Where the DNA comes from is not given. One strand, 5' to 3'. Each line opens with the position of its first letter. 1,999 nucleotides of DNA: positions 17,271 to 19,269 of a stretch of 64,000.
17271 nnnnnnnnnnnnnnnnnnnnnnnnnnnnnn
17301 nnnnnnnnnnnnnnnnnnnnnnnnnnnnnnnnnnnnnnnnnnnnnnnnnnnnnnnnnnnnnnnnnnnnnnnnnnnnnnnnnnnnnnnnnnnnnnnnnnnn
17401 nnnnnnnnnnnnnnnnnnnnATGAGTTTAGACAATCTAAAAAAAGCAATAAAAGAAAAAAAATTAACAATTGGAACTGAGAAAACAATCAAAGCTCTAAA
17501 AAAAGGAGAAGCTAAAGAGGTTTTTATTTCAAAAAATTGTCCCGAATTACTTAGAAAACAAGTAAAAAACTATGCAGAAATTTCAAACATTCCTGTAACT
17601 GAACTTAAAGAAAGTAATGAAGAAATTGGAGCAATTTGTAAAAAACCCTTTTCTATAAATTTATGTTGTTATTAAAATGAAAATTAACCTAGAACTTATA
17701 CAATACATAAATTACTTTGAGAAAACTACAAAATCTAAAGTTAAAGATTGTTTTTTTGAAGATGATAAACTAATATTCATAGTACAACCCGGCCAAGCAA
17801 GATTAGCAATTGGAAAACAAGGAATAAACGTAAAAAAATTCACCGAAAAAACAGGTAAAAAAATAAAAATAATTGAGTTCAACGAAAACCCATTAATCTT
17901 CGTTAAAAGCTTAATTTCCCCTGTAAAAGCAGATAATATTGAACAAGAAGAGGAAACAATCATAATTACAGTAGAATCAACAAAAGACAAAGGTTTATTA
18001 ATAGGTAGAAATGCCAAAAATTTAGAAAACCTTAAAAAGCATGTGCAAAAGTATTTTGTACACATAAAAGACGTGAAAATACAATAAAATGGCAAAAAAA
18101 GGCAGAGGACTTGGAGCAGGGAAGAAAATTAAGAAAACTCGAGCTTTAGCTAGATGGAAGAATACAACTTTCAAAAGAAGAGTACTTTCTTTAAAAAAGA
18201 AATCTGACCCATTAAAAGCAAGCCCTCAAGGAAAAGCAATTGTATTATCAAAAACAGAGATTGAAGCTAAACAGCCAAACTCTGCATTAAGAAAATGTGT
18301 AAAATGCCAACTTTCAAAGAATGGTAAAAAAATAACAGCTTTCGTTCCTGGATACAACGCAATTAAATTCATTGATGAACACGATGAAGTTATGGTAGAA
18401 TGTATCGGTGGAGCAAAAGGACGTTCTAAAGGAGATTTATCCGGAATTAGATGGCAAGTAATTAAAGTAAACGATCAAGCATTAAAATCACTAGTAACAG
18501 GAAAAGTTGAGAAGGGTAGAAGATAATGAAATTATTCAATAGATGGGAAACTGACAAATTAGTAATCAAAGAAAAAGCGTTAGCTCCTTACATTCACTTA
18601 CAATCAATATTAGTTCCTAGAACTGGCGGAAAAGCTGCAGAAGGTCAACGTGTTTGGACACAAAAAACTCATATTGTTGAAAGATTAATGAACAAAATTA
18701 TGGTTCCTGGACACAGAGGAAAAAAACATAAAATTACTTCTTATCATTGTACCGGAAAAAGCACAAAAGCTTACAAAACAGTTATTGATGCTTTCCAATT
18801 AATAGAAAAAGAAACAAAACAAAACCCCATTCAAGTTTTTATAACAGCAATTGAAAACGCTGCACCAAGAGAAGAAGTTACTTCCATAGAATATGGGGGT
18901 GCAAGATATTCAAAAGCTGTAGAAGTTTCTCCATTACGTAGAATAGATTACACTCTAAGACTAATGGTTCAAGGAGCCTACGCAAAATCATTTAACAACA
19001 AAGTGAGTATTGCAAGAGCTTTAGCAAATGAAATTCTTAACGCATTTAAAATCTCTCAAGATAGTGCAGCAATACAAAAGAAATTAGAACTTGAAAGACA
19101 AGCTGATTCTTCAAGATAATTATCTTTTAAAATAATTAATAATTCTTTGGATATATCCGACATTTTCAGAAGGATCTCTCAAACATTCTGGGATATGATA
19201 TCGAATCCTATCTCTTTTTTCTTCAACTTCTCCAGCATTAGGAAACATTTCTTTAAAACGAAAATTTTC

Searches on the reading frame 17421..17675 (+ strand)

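Call 32: search_protein_families(library=pfam, proteins=[window:17421-17675:+], max_evalue=0.001)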
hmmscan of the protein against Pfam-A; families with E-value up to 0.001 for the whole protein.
window:17421-17675:+ (84 aa): 1 family
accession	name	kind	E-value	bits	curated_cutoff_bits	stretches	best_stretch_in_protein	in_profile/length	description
PF01248.31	Ribosomal_L7Ae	-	8.6e-15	54.6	22.1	1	5-78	6-79/95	Ribosomal protein L7Ae/L30e/S12e/Gadd45 family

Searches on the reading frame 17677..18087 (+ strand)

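Call 32: search_protein_families(library=pfam, proteins=[window:17677-18087:+], max_evalue=0.001)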
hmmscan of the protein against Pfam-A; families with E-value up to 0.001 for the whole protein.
window:17677-18087:+ (136 aa): 4 families
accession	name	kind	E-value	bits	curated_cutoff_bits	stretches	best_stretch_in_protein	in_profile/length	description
PF07650.23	KH_2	-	7.8e-14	51.7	22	2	14-67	7-62/78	KH domain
PF13184.12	KH_5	-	1.5e-09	38.3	27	1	29-89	2-68/69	NusA-like KH domain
PF00013.35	KH_1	-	4.5e-06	26.8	21.5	1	34-72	4-41/66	KH domain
PF11178.13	DUF2963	-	0.00031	20.5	22.6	0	50-71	9-30/52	Protein of unknown function (DUF2963)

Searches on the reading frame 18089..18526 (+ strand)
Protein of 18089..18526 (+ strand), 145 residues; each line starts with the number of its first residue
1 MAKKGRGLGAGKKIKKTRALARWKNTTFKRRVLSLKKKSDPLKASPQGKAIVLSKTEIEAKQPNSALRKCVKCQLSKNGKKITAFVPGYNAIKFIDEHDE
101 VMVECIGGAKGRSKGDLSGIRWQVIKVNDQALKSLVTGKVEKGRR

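Call 32: search_protein_families(library=pfam, proteins=[window:18089-18526:+], max_evalue=0.001)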
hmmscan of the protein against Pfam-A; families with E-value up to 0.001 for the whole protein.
window:18089-18526:+ (145 aa): 1 family
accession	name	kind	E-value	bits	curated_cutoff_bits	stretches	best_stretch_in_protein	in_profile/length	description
PF00164.32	Ribosom_S12_S23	-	3.2e-38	130.3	22.3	1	36-144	2-109/110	Ribosomal protein S12/S23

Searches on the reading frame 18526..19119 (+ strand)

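Call 33: search_protein_families(library=pfam, proteins=[window:18526-19119:+], max_evalue=0.001)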
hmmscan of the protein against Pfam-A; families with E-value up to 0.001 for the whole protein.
window:18526-19119:+ (197 aa): 1 family
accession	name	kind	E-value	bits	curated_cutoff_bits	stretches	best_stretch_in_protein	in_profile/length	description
PF00177.27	Ribosomal_S7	-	4e-38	130.8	24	1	47-197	18-148/148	Ribosomal protein S7p/S5e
